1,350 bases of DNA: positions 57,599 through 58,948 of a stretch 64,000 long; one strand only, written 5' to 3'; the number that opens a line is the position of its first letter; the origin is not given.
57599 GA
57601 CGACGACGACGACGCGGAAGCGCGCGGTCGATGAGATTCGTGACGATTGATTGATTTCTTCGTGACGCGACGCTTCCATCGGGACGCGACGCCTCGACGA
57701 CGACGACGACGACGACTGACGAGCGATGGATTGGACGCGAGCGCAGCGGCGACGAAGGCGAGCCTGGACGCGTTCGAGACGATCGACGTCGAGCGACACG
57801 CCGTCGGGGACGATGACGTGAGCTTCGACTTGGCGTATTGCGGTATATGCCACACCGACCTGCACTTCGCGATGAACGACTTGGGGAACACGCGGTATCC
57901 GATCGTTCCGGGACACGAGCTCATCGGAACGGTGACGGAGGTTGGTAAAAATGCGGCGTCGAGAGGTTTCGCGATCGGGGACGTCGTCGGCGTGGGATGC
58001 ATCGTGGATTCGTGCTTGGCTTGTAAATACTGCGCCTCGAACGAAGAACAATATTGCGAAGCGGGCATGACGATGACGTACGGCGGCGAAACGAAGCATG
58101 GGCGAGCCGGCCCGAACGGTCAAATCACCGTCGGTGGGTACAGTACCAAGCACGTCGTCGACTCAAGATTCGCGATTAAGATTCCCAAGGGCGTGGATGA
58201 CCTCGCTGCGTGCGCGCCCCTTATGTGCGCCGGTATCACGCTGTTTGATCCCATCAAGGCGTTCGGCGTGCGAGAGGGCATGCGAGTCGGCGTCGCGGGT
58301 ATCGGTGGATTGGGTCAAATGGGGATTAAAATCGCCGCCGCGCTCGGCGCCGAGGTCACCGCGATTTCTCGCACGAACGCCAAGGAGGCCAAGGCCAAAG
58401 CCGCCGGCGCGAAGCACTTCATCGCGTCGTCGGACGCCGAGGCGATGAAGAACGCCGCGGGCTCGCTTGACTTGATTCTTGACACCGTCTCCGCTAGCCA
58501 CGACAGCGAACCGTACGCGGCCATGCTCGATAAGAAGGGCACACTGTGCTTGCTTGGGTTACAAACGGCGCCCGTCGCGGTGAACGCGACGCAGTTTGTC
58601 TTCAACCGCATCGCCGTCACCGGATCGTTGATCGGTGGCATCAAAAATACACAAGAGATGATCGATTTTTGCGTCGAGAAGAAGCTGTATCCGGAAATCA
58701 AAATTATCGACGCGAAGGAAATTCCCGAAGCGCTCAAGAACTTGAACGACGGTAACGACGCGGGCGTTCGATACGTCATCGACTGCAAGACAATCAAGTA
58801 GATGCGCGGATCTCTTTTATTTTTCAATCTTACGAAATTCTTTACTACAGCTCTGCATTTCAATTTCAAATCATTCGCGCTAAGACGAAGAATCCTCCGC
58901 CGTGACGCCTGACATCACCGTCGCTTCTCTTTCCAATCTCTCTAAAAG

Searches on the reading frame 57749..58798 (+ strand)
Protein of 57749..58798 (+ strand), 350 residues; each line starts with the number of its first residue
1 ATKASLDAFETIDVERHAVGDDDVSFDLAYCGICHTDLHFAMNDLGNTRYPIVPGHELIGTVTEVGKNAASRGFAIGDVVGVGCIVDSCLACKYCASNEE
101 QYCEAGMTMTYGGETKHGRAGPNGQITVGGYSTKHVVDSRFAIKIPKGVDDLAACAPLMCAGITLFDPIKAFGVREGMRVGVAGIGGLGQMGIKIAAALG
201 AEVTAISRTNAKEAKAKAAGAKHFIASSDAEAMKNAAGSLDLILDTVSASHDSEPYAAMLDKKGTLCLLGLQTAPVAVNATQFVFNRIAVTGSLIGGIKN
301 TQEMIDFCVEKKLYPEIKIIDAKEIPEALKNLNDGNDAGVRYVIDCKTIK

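Call 45: find_homologous_proteins(query=window:57749-58798:+, max_evalue=1e-80)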
Query window:57749-58798:+ (350 aa): 792 proteins with E <= 1e-80 among 8000 candidates; the best 120 are listed.
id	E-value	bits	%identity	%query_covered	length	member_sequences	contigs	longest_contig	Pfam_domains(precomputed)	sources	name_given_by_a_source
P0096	2.7e-228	775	99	100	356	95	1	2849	PF00107.33,PF08240.18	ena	-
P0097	1.0e-177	609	89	88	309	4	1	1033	PF00107.33,PF08240.18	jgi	jgi:uncharacterized zinc-type alcohol dehydrogenase-like protein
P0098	1.5e-160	552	72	99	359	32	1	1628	PF00107.33,PF01262.28,PF08240.18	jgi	jgi:uncharacterized zinc-type alcohol dehydrogenase-like protein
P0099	2.0e-157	542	70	100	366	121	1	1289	PF00107.33,PF01262.28,PF08240.18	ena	-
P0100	2.0e-156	539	69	100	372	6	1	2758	PF00107.33,PF01262.28,PF08240.18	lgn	-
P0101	1.2e-151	523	68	99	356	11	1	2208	PF00107.33,PF01262.28,PF08240.18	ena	-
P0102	2.2e-151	522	65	100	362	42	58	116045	PF00107.33,PF08240.18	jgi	jgi:uncharacterized zinc-type alcohol dehydrogenase-like protein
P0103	3.2e-142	492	62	100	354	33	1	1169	PF00107.33,PF02826.26,PF08240.18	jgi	jgi:alcohol dehydrogenase (NADP+)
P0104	6.2e-140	484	100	62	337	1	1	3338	PF08240.18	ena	-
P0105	3.9e-139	482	62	97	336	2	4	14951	PF00107.33,PF02826.26,PF08240.18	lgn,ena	-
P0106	4.5e-137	475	61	100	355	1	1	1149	PF00107.33,PF02826.26,PF08240.18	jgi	jgi:uncharacterized zinc-type alcohol dehydrogenase-like protein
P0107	1.9e-124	433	57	100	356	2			PF00107.33,PF02826.26,PF01262.28,PF08240.18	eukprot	eukprot:753915-Hanusia_phi.AAC.31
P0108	6.3e-124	432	58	100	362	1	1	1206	PF00107.33,PF08240.18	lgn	-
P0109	1.5e-122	427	58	100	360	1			PF00107.33,PF02826.26,PF08240.18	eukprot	eukprot:CAMPEP_0197592856 /NCGR_PEP_ID=MMETSP1326-20131121/16142_1 /TAXON_ID=1155430 /ORGANISM="Genu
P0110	3.3e-118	413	41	100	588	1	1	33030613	PF00107.33,PF16912.12,PF03446.22,PF02826.26,PF01262.28,PF22660.3,PF13602.13,PF08240.18,PF01488.27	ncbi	ncbi:unnamed protein product [Prunus brigantina]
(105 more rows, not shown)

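Call 47: find_encoding_contigs(protein=P0102, flank=3000, max_places=2)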
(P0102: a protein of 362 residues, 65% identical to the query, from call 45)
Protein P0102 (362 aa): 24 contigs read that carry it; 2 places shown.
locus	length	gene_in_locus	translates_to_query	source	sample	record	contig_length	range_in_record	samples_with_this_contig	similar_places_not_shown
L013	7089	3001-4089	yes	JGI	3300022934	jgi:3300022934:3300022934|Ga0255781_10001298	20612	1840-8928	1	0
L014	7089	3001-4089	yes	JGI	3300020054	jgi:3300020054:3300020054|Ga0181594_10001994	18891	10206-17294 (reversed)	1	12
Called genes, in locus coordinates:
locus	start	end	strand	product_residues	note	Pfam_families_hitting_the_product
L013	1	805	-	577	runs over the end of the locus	-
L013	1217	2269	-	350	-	-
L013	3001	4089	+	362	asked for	PF08240:ADH_N, PF00107:ADH_zinc_N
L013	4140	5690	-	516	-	PF00076:RRM_1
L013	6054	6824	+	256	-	PF07534:TLD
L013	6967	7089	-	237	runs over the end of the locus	PF00782:DSPc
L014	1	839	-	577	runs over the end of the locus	-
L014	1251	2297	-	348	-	-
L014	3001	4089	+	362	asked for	PF08240:ADH_N, PF00107:ADH_zinc_N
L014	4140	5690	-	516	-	PF00076:RRM_1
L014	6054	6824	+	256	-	PF07534:TLD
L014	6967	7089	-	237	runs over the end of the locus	PF00782:DSPc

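Call 48: find_encoding_contigs(protein=P0100, flank=3000, max_places=2)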
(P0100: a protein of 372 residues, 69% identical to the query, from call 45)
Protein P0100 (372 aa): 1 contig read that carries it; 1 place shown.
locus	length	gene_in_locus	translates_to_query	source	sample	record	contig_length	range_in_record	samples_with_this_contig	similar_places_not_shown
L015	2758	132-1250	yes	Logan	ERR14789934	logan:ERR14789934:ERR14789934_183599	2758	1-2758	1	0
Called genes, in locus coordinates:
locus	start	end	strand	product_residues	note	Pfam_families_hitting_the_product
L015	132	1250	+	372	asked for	PF08240:ADH_N, PF01262:AlaDh_PNT_C (weak), PF00107:ADH_zinc_N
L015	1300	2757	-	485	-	PF00076:RRM_1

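Call 49: find_encoding_contigs(protein=P0098, flank=3000, max_places=2)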
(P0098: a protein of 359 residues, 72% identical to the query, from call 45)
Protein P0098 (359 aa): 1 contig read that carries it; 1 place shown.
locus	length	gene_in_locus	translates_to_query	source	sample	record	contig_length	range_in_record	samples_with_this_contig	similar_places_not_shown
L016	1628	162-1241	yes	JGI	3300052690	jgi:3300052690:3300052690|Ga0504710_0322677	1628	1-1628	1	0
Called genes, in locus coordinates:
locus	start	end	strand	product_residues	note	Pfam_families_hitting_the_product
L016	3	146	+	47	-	?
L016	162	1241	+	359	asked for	PF08240:ADH_N, PF01262:AlaDh_PNT_C (weak), PF00107:ADH_zinc_N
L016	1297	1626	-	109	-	?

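Call 79: find_encoding_contigs(protein=P0101, flank=2500, max_places=2)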
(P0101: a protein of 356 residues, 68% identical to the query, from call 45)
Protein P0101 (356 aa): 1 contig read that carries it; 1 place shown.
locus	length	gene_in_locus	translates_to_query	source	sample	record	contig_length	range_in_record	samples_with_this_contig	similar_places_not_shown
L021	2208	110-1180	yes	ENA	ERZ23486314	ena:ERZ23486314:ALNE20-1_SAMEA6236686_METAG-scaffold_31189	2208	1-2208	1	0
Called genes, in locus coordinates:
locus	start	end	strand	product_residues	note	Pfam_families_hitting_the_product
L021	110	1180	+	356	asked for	PF08240:ADH_N, PF01262:AlaDh_PNT_C (weak), PF00107:ADH_zinc_N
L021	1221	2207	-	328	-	?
